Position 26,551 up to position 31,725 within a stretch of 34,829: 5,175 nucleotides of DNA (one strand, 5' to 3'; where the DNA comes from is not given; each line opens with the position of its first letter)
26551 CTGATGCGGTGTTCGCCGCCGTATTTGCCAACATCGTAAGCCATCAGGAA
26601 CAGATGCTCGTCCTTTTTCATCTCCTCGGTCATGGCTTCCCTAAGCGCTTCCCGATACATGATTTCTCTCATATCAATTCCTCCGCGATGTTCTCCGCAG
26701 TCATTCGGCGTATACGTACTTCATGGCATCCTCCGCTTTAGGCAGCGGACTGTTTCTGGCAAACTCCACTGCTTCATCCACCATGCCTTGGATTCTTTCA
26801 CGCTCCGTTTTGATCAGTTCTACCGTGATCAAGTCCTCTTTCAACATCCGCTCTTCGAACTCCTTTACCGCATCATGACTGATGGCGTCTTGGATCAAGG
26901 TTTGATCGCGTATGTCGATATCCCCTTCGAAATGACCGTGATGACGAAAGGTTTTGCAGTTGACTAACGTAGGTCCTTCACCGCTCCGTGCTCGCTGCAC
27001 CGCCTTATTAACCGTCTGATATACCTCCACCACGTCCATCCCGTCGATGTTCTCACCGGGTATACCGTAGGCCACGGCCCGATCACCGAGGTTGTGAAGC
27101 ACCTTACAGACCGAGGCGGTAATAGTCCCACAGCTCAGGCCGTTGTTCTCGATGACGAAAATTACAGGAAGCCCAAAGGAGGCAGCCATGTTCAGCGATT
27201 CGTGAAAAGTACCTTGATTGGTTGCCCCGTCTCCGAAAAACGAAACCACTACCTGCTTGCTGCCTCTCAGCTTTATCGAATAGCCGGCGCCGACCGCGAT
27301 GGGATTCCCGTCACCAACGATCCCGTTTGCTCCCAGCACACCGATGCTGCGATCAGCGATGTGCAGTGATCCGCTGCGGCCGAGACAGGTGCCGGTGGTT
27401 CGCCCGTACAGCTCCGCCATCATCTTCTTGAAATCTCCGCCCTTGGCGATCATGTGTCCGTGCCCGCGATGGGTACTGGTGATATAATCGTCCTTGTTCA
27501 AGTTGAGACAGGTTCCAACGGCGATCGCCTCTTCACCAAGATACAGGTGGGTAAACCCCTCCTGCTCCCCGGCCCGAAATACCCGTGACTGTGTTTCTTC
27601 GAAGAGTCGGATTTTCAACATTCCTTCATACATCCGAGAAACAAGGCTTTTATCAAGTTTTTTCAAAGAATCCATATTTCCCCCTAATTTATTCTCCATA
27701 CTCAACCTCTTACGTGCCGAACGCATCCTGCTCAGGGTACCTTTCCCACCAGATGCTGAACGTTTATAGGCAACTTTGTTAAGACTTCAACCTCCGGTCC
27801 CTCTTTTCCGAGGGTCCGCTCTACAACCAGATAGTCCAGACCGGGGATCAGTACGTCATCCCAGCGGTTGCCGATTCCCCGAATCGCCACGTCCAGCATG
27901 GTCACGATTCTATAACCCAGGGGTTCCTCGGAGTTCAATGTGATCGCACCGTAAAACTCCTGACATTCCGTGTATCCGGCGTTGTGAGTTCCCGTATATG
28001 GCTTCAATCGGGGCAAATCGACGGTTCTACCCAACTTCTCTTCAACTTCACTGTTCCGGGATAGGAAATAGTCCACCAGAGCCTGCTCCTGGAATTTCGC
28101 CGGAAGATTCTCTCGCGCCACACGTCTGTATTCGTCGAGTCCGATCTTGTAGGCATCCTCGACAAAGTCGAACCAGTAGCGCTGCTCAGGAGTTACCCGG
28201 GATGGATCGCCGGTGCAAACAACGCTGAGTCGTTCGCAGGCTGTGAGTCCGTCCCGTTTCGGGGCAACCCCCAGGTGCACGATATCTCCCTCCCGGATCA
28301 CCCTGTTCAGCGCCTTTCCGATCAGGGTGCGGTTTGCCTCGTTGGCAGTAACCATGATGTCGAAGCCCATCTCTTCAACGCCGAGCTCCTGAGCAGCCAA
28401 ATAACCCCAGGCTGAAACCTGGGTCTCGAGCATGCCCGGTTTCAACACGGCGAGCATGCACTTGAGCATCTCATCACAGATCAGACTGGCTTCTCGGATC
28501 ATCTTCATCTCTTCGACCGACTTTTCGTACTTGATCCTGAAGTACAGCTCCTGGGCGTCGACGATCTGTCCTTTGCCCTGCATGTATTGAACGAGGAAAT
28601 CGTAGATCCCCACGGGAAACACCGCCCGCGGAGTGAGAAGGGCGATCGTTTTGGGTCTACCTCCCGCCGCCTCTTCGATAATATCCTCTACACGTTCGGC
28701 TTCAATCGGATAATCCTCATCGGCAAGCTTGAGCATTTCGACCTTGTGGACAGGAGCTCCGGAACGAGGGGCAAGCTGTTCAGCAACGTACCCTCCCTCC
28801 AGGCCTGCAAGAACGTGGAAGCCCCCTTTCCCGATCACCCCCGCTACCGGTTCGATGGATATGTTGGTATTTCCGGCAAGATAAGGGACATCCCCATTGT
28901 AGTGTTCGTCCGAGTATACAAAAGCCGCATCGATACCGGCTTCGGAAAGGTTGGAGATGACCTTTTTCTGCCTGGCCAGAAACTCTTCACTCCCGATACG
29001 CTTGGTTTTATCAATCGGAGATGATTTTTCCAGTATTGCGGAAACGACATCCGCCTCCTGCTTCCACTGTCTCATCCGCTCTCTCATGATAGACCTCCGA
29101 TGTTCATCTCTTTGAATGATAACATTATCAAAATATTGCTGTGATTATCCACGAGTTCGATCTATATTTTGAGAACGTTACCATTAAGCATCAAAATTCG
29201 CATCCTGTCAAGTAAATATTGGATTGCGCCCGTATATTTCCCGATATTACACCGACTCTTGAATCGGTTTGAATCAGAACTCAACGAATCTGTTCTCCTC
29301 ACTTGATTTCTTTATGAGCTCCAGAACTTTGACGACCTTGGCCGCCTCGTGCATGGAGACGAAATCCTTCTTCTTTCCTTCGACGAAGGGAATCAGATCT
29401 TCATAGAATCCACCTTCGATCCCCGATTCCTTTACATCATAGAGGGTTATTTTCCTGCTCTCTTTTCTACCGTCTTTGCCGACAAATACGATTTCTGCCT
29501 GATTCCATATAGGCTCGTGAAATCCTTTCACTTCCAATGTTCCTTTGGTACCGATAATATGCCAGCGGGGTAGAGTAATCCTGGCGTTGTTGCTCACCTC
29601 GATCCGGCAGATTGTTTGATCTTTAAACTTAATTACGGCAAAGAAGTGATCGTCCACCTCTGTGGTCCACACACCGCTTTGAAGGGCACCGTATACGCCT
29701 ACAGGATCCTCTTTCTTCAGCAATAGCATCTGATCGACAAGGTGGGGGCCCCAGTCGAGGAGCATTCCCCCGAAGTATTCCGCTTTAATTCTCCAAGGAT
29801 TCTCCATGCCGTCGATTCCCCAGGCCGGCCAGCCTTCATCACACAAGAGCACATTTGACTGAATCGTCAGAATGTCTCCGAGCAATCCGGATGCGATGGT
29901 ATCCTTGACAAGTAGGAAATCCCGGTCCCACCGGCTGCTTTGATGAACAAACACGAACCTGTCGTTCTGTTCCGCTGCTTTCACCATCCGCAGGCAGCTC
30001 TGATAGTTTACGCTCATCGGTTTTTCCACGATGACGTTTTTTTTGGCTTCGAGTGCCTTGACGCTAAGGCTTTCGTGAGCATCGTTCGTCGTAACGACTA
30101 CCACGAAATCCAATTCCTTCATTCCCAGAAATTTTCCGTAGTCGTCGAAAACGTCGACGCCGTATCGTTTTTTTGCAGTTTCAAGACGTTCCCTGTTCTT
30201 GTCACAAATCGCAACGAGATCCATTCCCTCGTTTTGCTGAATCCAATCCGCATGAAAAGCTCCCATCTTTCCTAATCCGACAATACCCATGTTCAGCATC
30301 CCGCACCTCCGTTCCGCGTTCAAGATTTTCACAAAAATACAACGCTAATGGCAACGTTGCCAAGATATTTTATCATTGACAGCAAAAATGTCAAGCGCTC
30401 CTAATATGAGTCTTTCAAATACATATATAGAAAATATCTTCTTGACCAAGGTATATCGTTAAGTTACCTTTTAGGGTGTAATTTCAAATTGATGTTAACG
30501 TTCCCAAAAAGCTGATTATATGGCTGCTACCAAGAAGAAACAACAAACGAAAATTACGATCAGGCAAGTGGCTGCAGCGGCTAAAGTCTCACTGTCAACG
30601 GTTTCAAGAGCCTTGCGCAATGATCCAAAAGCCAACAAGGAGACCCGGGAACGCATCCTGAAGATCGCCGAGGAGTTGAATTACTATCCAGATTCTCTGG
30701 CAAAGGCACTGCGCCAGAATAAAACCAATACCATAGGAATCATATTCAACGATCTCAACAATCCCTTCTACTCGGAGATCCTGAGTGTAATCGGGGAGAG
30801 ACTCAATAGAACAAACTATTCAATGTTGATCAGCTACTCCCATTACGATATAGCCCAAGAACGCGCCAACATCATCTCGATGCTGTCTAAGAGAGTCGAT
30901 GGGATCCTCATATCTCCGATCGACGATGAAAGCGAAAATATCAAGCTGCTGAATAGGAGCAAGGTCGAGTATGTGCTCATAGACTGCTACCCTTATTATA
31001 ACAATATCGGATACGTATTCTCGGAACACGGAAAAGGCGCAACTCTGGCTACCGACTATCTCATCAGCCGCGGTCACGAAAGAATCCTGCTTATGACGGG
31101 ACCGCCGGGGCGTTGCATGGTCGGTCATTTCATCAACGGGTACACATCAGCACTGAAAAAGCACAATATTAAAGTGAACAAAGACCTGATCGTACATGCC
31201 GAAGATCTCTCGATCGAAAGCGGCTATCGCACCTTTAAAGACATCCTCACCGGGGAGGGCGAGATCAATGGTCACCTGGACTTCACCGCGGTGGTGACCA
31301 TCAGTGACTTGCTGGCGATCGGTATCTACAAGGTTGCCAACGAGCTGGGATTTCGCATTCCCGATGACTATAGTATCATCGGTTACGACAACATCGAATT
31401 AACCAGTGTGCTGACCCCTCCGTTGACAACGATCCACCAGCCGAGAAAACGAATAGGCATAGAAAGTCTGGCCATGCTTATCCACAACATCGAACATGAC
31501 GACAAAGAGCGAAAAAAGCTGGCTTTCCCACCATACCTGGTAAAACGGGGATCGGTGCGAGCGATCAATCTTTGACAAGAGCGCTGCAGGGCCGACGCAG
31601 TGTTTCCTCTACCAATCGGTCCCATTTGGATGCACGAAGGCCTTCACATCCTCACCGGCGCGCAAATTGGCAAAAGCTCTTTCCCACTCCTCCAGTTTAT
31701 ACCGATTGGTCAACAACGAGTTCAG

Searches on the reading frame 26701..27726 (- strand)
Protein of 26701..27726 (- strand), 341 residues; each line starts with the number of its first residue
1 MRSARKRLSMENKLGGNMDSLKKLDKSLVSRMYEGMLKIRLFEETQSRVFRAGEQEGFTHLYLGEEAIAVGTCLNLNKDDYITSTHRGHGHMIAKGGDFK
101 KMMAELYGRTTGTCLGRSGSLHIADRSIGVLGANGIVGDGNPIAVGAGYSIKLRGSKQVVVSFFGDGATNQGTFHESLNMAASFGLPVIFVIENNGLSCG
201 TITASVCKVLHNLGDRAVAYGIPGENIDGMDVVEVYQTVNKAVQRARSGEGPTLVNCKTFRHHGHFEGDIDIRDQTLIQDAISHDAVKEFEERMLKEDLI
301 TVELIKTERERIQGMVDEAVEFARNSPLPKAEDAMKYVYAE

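Call 5: search_protein_families(library=pfam, proteins=[window:26701-27726:-])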
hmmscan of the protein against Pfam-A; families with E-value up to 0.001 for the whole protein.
window:26701-27726:- (341 aa): 4 families
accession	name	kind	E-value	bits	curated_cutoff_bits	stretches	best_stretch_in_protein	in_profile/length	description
PF00676.26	E1_dh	-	5.6e-75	252.5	22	1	36-331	3-299/300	Dehydrogenase E1 component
PF02775.26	TPP_enzyme_C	-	2.7e-07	30.9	21.9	1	132-257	25-151/151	Thiamine pyrophosphate enzyme, C-terminal TPP binding domain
PF13292.11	DXP_synthase_N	-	2.4e-06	27.5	21.2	1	144-282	120-258/274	1-deoxy-D-xylulose-5-phosphate synthase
PF00456.26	Transketolase_N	-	5.8e-05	22.7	22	1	159-271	146-257/334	Transketolase, thiamine diphosphate binding domain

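Call 28: search_protein_families(library=ncbifam, proteins=[window:26701-27726:-], max_evalue=0.00001)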
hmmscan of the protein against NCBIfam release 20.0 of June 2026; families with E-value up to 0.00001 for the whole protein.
window:26701-27726:- (341 aa): 6 families
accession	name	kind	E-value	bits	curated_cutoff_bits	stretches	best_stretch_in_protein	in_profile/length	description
TIGR03182.1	PDH_E1_alph_y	equivalog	1.7e-95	319.6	393.85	1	29-340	4-315/315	pyruvate dehydrogenase (acetyl-transferring) E1 component subunit alpha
TIGR03181.1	PDH_E1_alph_x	equivalog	4.3e-63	213.3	411.35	1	19-341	16-329/341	pyruvate dehydrogenase (acetyl-transferring) E1 component subunit alpha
NF004559.0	PRK05899.2-5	equivalog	1e-10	40.5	488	1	132-296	123-284/627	transketolase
NF004556.0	PRK05899.2-2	equivalog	6.3e-07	28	575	1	127-290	117-276/639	transketolase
TIGR00239.1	2oxo_dh_E1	equivalog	9.8e-07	27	770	1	156-323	344-512/931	2-oxoglutarate dehydrogenase E1 component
NF006914.0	PRK09404.1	equivalog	1.3e-06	27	764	1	156-324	339-512/919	2-oxoglutarate dehydrogenase E1 component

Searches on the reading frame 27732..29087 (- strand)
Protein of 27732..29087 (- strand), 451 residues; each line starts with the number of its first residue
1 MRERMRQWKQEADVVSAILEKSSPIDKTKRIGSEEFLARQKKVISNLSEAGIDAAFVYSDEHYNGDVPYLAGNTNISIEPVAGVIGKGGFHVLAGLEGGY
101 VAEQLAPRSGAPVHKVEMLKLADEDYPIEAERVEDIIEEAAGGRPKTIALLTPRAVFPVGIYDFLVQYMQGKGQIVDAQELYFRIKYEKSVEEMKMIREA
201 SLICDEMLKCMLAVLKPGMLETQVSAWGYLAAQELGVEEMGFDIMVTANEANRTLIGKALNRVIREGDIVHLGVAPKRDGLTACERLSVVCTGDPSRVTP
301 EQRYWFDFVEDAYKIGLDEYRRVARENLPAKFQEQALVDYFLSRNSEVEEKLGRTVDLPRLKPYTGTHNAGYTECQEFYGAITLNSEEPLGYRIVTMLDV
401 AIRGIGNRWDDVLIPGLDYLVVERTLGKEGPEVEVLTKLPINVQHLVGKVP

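Call 5: search_protein_families(library=pfam, proteins=[window:27732-29087:-])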
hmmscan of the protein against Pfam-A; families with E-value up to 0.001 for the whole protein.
window:27732-29087:- (451 aa): 1 family
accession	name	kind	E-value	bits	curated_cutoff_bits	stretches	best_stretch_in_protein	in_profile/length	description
PF00557.29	Peptidase_M24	-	8.1e-12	45.8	23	1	196-320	2-124/208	Metallopeptidase family M24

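Call 8: search_protein_families(library=ncbifam, proteins=[window:27732-29087:-])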
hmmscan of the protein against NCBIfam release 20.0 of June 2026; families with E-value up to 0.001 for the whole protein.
window:27732-29087:- (451 aa): 1 family
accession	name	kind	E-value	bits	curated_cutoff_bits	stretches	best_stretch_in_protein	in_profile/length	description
NF007310.0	PRK09795.1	equivalog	0.00061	18.7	393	1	188-281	127-220/361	aminopeptidase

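Call 36: search_solved_structures(query=window:27732-29087:-, max_evalue=0.00001)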
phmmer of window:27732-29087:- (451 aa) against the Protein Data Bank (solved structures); distinct sequences matched with E-value up to 0.00001: 1.
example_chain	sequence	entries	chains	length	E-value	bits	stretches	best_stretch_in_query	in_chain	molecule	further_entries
3q6d_A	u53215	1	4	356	3.7e-06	29.3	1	178-297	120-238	Proline dipeptidase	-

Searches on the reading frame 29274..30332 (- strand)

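Call 5: search_protein_families(library=pfam, proteins=[window:29274-30332:-])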
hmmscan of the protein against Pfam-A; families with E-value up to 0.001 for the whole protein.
window:29274-30332:- (352 aa): 6 families
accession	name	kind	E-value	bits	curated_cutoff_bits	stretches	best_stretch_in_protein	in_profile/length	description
PF01408.29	GFO_IDH_MocA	-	1.5e-28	100.3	24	1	13-129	1-118/120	Oxidoreductase family, NAD-binding Rossmann fold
PF22725.1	GFO_IDH_MocA_C3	-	1e-23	84.1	27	1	139-267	1-124/124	GFO/IDH/MocA C-terminal domain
PF02894.22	GFO_IDH_MocA_C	-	3.9e-17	63.2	22.9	1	143-351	1-217/218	Oxidoreductase family, C-terminal alpha/beta domain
PF01113.26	DapB_N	-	3.8e-05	24.2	25.6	1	14-102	2-96/124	Dihydrodipicolinate reductase, N-terminus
PF03447.22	NAD_binding_3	-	4.5e-05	24.6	24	1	19-128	1-114/116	Homoserine dehydrogenase, NAD binding domain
PF02254.24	TrkA_N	-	0.00087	20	23.8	0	17-102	3-94/116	TrkA-N domain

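Call 28: search_protein_families(library=ncbifam, proteins=[window:29274-30332:-], max_evalue=0.00001)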
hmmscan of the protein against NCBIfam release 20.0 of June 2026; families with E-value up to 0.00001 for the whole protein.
window:29274-30332:- (352 aa): 10 families
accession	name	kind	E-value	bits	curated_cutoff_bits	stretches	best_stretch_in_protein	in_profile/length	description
TIGR04380.1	myo_inos_iolG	equivalog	4.2e-32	111.3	355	1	12-350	1-329/330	inositol 2-dehydrogenase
NF040723.1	UDP-GlcNAcDh_Arch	equivalog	1.7e-31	109.9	450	1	13-268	1-237/302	UDP-N-acetylglucosamine 3-dehydrogenase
NF008607.0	PRK11579.1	subfamily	2.7e-30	105.6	330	1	13-266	5-247/346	oxidoreductase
NF052679.1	InsChiInosDhIolG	equivalog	1.3e-19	70.4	540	1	13-159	3-153/343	bifunctional inositol 2-dehydrogenase/D-chiro-inositol 1-dehydrogenase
NF007574.0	PRK10206.1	equivalog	7.4e-19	68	352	1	13-267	3-246/345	oxidoreductase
NF052479.1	LevoglcsnDh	equivalog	2.4e-18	66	650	1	41-203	40-199/386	levoglucosan dehydrogenase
NF041392.1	XylDh_Gfo6_Halo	equivalog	3.2e-15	55.8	350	1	15-271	19-279/350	D-xylose 1-dehydrogenase Gfo6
NF058563.1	BT_2159_fam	equivalog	5.9e-15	55.1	650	1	14-157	2-146/350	disaccharide 3-dehydrogenase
NF058561.1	BT_2158_fam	equivalog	3.1e-09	35.9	750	1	12-159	35-182/487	glycoside 3-dehydrogenase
NF009830.0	PRK13304.1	equivalog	3.2e-09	36.7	267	1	12-125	1-114/265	aspartate dehydrogenase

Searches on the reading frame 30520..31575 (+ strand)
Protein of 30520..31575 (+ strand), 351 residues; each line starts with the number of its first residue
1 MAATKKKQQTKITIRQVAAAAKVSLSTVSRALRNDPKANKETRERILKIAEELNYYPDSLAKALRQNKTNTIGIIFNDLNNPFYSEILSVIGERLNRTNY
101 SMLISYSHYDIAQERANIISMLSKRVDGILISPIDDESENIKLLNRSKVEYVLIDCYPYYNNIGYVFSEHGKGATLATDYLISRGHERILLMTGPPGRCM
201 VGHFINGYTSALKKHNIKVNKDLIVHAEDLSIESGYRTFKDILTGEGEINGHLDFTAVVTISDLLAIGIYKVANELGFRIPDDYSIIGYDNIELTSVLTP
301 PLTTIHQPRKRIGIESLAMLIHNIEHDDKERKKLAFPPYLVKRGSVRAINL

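Call 5: search_protein_families(library=pfam, proteins=[window:30520-31575:+])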
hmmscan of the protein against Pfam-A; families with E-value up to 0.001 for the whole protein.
window:30520-31575:+ (351 aa): 4 families
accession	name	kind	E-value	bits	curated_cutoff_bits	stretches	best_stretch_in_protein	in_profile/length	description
PF00532.27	Peripla_BP_1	-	9.7e-29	101.1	22.2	1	70-342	2-279/281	Periplasmic binding proteins and sugar binding domain of LacI family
PF13377.12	Peripla_BP_3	-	1e-26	94.5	26.5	1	179-346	2-167/167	Periplasmic binding protein-like domain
PF00356.27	LacI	-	8.9e-17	61.1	27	1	13-58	1-46/46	Bacterial regulatory proteins, lacI family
PF13407.12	Peripla_BP_4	-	1.4e-11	44.9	35.1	1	72-292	1-219/258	Periplasmic binding protein domain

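Call 28: search_protein_families(library=ncbifam, proteins=[window:30520-31575:+], max_evalue=0.00001)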
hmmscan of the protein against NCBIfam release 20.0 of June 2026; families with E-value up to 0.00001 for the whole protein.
window:30520-31575:+ (351 aa): 18 families
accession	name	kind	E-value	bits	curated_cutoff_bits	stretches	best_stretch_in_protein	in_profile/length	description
NF047341.1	lactose_RbsR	equivalog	4e-72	243.3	382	1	11-348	2-330/331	ribose utilization transcriptional repressor RbsR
NF007743.0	PRK10423.1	equivalog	1.2e-65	221.8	531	1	13-346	3-330/330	ribose operon transcriptional repressor RbsR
NF007979.0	PRK10703.1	equivalog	3.7e-65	220.3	501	1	13-349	3-334/341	HTH-type transcriptional repressor PurR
NF008269.0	PRK11041.1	equivalog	2.4e-58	197.8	436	1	5-349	3-340/342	DNA-binding transcriptional regulator CytR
TIGR01481.1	ccpA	equivalog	5.5e-52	177.2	442.35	1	11-347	2-330/330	catabolite control protein A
NF007075.0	PRK09526.1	subfamily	4.2e-51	173.9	340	1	9-348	3-333/358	LacI family DNA-binding transcriptional regulator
NF052440.1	TransRegGNTRPSEAE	equivalog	1.7e-50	172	400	1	8-345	2-332/333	HTH-type transcriptional regulator GntR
NF008002.0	PRK10727.1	equivalog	4.2e-44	151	557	1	13-349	3-332/341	HTH-type transcriptional regulator GalR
NF007449.0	PRK10014.1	subfamily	1.2e-38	133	310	1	9-343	4-341/342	Mal regulon transcriptional regulator MalI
NF007706.0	PRK10401.1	equivalog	1.9e-38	132.6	555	1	12-347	2-330/346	HTH-type transcriptional regulator GalS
NF051853.1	TransRegUriRCory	equivalog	1.2e-37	129.7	550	1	13-347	2-325/327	transcriptional regulator UriR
NF047913.1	TransRegIdnR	equivalog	5.2e-36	124.6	500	1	9-331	3-316/331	DNA-binding transcriptional regulator IdnR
TIGR02417.1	fruct_sucro_rep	subfamily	1.2e-29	103.6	389.55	1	13-330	1-313/327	D-fructose-responsive transcription factor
NF008452.0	PRK11303.1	equivalog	7.6e-29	100.9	385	1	13-334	2-318/332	catabolite repressor/activator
TIGR02405.1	trehalos_R_Ecol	equivalog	1.8e-25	89.9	357.35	1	11-329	1-301/311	trehalose operon repressor TreR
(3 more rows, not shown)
